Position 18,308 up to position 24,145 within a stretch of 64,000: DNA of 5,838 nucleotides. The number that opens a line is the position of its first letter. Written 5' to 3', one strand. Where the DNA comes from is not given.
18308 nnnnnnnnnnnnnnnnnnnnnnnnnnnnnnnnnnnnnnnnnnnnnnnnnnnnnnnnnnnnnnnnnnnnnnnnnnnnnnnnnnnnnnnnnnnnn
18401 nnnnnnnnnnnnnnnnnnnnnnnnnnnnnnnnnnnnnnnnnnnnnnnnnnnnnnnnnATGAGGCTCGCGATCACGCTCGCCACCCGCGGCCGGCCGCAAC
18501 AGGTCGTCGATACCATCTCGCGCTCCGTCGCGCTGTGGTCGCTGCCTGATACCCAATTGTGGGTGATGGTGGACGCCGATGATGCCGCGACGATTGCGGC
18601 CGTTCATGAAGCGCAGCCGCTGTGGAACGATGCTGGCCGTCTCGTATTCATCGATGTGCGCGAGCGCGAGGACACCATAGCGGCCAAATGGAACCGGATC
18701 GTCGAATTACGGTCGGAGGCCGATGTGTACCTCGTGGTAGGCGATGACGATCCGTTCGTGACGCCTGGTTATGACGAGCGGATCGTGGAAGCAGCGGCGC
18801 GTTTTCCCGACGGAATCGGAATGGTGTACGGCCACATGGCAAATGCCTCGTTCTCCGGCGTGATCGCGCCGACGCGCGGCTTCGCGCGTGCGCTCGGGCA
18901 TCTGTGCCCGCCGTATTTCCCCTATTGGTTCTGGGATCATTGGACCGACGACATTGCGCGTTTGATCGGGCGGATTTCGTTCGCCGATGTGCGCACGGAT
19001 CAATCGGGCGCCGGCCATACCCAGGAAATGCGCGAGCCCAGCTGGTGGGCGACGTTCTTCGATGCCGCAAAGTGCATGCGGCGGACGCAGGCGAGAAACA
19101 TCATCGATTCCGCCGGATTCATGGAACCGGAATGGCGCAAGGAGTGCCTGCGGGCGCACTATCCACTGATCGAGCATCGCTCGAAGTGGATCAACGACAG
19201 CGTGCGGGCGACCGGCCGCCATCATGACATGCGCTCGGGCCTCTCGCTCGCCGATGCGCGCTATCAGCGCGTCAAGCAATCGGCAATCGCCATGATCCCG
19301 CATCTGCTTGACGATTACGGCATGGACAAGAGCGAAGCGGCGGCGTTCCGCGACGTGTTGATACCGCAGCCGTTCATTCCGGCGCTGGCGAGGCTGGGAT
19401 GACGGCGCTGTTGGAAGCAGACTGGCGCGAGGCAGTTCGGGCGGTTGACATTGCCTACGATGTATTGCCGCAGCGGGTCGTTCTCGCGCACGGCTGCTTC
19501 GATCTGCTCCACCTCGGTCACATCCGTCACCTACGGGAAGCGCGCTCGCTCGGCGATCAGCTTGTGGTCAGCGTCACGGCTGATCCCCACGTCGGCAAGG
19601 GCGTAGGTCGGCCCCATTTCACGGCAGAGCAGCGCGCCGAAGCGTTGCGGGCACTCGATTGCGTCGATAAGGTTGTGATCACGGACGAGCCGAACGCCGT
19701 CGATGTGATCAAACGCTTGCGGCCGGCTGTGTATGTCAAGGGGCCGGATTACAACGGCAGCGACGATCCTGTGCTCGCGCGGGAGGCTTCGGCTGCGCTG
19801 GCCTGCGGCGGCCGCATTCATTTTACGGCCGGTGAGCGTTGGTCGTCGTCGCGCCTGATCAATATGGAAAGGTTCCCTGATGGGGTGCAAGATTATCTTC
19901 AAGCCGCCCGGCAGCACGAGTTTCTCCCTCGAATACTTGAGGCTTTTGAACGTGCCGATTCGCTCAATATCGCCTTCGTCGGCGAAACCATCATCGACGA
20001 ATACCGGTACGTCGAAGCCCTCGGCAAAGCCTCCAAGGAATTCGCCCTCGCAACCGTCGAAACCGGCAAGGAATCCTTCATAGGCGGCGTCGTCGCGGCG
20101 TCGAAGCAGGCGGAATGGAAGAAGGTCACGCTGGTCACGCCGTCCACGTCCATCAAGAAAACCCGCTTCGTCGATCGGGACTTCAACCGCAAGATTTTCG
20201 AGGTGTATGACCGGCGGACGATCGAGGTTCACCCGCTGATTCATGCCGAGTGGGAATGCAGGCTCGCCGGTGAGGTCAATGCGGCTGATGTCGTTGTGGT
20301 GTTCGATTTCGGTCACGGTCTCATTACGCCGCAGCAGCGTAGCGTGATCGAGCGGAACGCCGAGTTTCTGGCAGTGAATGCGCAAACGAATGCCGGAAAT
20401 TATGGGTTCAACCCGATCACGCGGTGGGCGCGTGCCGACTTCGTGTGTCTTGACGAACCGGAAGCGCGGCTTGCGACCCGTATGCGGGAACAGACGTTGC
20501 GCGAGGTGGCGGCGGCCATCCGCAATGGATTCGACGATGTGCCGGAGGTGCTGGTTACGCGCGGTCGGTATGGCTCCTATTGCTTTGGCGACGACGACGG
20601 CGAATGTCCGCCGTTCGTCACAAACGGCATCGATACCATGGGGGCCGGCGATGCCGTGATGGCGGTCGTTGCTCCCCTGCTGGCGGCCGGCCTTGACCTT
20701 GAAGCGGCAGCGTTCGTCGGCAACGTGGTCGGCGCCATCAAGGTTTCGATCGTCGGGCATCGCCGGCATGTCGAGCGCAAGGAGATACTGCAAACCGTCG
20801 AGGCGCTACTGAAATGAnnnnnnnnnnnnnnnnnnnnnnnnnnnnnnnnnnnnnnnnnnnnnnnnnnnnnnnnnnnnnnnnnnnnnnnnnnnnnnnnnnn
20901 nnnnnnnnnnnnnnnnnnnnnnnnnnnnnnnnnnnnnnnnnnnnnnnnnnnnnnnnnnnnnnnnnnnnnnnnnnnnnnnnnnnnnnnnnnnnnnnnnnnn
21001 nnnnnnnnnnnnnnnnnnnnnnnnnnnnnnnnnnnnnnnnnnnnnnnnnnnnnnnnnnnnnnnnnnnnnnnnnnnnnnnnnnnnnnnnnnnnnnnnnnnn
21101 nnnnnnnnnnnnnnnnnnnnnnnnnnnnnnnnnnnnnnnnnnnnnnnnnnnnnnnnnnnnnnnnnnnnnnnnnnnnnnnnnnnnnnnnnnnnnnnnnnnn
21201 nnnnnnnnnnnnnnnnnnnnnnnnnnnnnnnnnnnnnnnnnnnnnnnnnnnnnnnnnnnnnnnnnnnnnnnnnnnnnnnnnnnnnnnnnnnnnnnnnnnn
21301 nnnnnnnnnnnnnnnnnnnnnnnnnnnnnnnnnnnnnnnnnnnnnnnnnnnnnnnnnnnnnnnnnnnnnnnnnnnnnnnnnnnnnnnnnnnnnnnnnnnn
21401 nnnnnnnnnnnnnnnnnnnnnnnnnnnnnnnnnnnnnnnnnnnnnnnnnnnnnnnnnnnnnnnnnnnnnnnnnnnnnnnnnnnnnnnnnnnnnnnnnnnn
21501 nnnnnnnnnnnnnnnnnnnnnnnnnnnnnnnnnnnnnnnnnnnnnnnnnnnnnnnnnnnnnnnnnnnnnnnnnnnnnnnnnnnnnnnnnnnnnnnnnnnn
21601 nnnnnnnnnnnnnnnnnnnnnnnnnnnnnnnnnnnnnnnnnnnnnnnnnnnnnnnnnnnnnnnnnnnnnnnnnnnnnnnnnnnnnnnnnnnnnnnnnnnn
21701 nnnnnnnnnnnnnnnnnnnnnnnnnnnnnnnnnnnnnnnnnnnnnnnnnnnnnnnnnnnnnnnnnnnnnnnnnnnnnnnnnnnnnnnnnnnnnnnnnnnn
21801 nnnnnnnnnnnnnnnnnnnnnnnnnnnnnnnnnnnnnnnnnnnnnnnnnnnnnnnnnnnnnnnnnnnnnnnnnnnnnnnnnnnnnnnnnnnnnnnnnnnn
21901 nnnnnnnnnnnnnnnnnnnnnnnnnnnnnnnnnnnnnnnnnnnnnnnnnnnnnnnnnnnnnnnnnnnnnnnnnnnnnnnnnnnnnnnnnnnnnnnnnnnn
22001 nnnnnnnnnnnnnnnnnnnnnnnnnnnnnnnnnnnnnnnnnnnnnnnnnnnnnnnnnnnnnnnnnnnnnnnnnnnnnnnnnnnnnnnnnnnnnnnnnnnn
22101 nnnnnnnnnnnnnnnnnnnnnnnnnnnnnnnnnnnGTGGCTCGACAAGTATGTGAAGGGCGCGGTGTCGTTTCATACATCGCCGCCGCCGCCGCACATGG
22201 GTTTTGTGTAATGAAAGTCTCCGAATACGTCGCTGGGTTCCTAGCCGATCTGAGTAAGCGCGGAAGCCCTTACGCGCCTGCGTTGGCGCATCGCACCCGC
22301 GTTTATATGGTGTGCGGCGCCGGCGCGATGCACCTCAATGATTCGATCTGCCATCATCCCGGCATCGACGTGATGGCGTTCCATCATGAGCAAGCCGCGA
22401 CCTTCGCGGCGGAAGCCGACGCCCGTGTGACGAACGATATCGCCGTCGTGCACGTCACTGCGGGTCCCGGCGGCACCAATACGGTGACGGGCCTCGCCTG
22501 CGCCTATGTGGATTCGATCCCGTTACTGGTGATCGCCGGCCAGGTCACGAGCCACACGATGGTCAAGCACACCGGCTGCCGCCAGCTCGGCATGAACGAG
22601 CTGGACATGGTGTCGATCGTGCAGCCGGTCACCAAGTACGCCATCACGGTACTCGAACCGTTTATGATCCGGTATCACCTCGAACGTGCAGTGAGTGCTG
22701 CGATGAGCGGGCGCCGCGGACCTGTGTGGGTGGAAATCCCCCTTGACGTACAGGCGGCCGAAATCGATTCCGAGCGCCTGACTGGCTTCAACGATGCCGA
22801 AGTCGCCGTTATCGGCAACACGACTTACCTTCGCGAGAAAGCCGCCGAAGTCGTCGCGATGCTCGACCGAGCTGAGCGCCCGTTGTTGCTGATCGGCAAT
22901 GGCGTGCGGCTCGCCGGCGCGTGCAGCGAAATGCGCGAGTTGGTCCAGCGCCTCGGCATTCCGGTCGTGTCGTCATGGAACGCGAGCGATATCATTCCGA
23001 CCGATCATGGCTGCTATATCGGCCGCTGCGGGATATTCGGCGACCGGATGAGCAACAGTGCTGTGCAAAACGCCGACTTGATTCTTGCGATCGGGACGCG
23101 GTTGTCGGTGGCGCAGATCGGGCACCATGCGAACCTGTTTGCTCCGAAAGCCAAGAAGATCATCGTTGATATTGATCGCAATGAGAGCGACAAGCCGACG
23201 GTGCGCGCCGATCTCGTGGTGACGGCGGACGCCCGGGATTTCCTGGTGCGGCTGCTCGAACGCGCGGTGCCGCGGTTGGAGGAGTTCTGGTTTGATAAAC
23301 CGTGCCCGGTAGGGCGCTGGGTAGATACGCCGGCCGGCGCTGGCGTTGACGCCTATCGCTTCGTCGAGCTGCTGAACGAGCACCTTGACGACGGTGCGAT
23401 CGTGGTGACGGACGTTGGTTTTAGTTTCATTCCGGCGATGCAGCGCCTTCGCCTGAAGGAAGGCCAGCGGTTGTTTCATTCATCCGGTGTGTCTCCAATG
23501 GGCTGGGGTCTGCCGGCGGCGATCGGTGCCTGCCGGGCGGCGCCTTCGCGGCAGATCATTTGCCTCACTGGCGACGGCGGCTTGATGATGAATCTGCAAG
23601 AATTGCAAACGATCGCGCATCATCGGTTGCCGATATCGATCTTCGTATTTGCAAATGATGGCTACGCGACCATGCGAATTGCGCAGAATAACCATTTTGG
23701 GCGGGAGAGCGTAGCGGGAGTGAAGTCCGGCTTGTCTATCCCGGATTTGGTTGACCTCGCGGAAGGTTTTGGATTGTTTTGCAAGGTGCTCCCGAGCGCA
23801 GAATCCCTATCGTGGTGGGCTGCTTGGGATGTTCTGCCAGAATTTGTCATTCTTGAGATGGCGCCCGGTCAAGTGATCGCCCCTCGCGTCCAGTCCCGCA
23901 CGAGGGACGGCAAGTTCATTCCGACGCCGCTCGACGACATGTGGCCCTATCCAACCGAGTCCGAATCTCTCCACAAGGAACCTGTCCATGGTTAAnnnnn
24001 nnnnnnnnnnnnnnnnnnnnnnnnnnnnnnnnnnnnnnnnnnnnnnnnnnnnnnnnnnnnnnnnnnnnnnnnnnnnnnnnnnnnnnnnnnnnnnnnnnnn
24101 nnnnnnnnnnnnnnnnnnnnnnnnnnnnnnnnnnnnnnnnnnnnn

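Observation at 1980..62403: Bipartite element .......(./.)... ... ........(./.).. recurs nine times, always pointing toward the next gene or module start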

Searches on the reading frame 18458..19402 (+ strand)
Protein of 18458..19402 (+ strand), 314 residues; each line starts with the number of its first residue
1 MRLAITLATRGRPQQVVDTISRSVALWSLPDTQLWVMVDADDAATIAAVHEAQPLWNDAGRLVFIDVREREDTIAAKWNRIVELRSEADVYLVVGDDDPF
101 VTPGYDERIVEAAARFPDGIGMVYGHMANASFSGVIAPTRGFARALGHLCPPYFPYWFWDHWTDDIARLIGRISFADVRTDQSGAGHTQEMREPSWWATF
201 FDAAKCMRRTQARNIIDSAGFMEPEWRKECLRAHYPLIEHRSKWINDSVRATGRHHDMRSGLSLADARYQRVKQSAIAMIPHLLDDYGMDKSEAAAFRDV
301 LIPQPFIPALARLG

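Call 27: search_protein_families(library=phrogs, proteins=[window:18458-19402:+], max_evalue=0.001)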
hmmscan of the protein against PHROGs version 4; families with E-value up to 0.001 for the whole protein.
window:18458-19402:+ (314 aa): 1 family
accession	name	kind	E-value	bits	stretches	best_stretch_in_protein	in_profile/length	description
phrog_14945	-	moron, auxiliary metabolic gene and host takeover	4.2e-06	27.4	1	2-175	5-163/218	glycosyltransferase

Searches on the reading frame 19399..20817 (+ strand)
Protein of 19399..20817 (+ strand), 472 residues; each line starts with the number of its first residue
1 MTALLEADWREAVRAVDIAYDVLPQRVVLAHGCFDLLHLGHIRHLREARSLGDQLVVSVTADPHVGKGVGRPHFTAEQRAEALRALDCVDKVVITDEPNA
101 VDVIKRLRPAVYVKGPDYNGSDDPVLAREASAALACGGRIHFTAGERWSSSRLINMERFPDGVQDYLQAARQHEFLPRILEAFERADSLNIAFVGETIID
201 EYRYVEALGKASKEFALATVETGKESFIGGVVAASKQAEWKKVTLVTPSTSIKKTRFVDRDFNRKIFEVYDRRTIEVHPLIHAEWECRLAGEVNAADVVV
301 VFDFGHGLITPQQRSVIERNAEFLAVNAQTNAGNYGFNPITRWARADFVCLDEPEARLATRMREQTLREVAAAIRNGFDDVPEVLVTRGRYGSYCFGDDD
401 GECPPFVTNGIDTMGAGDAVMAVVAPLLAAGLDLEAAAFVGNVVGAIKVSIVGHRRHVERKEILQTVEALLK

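Call 27: search_protein_families(library=phrogs, proteins=[window:19399-20817:+], max_evalue=0.001)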
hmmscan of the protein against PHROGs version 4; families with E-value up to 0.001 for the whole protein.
window:19399-20817:+ (472 aa): 3 families
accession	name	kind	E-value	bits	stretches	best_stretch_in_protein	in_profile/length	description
phrog_7878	-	other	3.1e-20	73.6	1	26-124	2-102/131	bifunctional heptose 7-phosphate kinase/heptose 1-phosphate adenyltransferase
phrog_8133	-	unknown function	4.1e-07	30.6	0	190-313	4-120/246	-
phrog_15334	-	unknown function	5.7e-05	23.6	1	367-451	208-305/323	-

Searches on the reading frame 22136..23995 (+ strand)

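Call 27: search_protein_families(library=phrogs, proteins=[window:22136-23995:+], max_evalue=0.001)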
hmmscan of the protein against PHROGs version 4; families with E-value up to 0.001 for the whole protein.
window:22136-23995:+ (619 aa): 1 family
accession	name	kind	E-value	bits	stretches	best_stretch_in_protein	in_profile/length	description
phrog_11199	-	unknown function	6.5e-92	310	1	55-558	26-526/568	-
